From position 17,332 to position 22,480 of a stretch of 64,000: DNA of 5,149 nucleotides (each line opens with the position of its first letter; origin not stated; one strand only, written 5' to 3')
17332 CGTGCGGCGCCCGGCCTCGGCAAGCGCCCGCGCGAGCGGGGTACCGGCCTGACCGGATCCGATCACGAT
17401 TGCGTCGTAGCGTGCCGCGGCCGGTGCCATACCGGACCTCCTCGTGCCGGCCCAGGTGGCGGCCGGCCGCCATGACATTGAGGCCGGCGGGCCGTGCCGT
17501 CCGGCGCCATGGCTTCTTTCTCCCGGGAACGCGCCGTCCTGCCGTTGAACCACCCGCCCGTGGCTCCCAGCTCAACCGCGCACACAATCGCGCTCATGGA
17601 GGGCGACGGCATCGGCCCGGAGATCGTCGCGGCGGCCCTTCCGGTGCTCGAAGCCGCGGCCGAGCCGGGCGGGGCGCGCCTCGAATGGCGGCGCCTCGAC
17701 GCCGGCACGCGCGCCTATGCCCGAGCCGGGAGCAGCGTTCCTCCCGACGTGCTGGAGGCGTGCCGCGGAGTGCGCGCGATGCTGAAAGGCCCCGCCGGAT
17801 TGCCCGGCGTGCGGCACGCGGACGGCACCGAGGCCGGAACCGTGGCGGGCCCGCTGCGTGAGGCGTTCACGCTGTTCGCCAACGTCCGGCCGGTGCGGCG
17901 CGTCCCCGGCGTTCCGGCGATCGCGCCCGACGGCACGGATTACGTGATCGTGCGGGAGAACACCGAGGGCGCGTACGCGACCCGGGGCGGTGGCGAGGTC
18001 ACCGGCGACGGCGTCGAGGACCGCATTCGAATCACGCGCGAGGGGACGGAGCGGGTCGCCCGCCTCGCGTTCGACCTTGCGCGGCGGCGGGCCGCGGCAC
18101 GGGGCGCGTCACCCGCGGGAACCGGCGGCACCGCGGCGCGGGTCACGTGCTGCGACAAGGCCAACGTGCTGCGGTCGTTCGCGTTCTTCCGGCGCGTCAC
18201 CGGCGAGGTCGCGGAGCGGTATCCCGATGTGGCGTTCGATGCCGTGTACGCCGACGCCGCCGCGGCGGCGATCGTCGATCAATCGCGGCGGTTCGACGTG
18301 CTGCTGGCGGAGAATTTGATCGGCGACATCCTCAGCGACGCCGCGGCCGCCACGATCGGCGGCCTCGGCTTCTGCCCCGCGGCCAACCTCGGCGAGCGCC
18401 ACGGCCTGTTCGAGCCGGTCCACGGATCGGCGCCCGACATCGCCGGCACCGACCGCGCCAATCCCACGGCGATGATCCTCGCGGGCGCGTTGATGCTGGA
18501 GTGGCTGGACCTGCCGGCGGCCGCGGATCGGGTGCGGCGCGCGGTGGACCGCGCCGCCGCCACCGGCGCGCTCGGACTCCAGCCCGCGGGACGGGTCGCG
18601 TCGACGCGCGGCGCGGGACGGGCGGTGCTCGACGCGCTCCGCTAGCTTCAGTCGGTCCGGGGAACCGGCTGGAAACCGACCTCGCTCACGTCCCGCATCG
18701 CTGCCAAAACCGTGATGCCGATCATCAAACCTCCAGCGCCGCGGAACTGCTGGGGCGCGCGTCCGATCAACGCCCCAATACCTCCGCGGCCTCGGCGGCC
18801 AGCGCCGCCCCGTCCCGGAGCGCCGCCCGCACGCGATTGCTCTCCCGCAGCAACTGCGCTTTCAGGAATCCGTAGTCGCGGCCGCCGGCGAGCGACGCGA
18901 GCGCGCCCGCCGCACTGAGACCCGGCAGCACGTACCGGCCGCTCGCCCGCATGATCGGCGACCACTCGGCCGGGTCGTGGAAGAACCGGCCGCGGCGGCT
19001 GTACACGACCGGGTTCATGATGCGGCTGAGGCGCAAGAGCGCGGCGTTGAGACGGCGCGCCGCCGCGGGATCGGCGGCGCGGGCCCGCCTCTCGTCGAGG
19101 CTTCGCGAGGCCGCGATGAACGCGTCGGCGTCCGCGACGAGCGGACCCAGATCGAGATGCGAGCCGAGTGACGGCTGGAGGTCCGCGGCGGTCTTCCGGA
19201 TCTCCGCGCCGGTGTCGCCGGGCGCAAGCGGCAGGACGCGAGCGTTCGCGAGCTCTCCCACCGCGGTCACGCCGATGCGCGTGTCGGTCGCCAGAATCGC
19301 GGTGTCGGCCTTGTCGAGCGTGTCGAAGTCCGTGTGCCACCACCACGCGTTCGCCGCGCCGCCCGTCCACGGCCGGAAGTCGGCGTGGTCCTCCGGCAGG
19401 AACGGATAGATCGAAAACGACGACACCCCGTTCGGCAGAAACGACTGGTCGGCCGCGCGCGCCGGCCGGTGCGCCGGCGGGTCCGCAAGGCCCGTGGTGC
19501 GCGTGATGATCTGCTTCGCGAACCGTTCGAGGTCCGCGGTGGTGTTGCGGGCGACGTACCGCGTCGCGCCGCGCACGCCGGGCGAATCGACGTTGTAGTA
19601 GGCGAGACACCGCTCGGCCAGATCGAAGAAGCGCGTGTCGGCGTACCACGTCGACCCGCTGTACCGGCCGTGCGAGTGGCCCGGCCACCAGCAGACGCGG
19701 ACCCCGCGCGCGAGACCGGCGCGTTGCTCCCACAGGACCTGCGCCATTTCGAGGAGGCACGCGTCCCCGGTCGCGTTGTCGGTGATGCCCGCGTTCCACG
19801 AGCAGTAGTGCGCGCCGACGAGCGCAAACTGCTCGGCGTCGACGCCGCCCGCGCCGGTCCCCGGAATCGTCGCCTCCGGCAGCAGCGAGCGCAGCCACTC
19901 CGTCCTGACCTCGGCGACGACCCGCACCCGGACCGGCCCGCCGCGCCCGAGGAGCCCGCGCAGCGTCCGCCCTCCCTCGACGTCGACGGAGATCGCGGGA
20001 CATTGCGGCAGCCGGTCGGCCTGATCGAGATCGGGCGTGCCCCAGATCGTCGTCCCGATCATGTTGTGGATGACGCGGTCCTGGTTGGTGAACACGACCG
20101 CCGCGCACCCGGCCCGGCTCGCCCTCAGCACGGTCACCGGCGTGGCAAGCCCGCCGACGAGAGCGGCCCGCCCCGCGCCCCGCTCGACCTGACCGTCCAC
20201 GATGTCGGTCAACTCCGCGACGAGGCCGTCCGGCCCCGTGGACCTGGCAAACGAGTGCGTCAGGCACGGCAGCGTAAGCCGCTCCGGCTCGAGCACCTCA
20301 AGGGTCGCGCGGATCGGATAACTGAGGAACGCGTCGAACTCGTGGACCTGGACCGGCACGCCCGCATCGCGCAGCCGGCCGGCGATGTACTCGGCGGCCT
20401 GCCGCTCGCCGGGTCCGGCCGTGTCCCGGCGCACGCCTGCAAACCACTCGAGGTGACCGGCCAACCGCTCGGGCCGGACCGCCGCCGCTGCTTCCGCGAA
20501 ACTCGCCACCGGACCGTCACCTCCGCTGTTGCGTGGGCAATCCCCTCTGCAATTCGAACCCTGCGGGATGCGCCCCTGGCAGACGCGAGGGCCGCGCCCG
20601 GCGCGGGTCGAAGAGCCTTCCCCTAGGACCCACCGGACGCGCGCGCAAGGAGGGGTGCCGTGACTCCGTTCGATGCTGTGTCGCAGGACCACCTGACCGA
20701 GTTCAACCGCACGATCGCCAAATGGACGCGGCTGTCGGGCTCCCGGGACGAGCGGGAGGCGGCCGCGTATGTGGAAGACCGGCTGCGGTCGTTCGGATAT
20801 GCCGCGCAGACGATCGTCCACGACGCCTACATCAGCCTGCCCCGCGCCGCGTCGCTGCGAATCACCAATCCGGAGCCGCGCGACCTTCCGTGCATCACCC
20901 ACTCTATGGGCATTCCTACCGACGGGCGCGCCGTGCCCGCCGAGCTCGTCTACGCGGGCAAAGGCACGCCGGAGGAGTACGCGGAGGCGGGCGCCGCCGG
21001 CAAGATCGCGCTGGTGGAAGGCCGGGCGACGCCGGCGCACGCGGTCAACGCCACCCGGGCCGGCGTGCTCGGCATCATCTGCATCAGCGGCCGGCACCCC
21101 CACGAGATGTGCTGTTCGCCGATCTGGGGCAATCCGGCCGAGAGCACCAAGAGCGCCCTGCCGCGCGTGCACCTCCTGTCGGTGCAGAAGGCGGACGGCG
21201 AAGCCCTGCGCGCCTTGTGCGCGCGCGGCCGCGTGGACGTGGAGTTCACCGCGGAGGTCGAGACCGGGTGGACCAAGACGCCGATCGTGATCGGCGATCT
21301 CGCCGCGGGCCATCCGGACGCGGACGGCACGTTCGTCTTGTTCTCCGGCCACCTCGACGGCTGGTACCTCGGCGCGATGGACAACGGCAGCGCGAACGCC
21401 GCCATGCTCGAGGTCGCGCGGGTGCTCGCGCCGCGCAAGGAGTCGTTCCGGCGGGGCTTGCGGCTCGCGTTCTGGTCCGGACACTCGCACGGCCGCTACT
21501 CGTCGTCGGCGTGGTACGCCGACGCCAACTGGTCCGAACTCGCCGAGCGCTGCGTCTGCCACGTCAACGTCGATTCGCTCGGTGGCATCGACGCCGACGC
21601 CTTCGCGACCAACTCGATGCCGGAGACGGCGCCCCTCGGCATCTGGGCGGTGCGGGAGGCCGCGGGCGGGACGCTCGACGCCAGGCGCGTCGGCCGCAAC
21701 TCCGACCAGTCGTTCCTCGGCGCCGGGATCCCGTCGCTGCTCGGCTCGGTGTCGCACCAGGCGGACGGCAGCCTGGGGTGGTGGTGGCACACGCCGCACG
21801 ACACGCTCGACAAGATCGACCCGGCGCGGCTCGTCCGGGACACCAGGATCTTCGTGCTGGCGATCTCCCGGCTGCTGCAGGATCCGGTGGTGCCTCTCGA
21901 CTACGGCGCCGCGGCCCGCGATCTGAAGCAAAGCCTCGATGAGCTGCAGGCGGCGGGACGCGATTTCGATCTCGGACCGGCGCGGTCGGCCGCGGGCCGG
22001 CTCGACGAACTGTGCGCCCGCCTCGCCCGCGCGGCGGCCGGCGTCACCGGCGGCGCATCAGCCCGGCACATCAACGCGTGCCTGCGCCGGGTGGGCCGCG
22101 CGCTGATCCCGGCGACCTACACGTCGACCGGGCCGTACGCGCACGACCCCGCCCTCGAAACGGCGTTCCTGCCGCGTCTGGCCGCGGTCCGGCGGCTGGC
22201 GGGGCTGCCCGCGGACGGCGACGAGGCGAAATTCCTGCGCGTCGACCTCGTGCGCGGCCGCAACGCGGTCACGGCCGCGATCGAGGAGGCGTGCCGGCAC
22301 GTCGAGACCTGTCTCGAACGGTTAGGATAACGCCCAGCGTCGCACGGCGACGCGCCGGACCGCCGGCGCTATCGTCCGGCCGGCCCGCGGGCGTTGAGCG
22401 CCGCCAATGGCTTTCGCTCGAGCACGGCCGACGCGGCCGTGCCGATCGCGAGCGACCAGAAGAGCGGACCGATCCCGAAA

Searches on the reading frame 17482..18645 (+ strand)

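Call 59: search_protein_families(library=pfam, proteins=[window:17482-18645:+], max_evalue=0.00001)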
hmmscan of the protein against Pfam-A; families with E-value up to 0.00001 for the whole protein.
window:17482-18645:+ (387 aa): 1 family
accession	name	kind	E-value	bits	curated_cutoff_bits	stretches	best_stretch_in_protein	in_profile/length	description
PF00180.25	Iso_dh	-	8.6e-82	275.6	27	1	35-362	1-326/348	Isocitrate/isopropylmalate dehydrogenase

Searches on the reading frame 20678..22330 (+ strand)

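Call 59: search_protein_families(library=pfam, proteins=[window:20678-22330:+], max_evalue=0.00001)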
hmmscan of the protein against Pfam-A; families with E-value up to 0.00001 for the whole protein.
window:20678-22330:+ (550 aa): 1 family
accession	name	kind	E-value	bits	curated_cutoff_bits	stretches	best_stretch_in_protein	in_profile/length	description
PF04389.22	Peptidase_M28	-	3.8e-19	69.6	21.3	1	208-390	6-187/193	Peptidase family M28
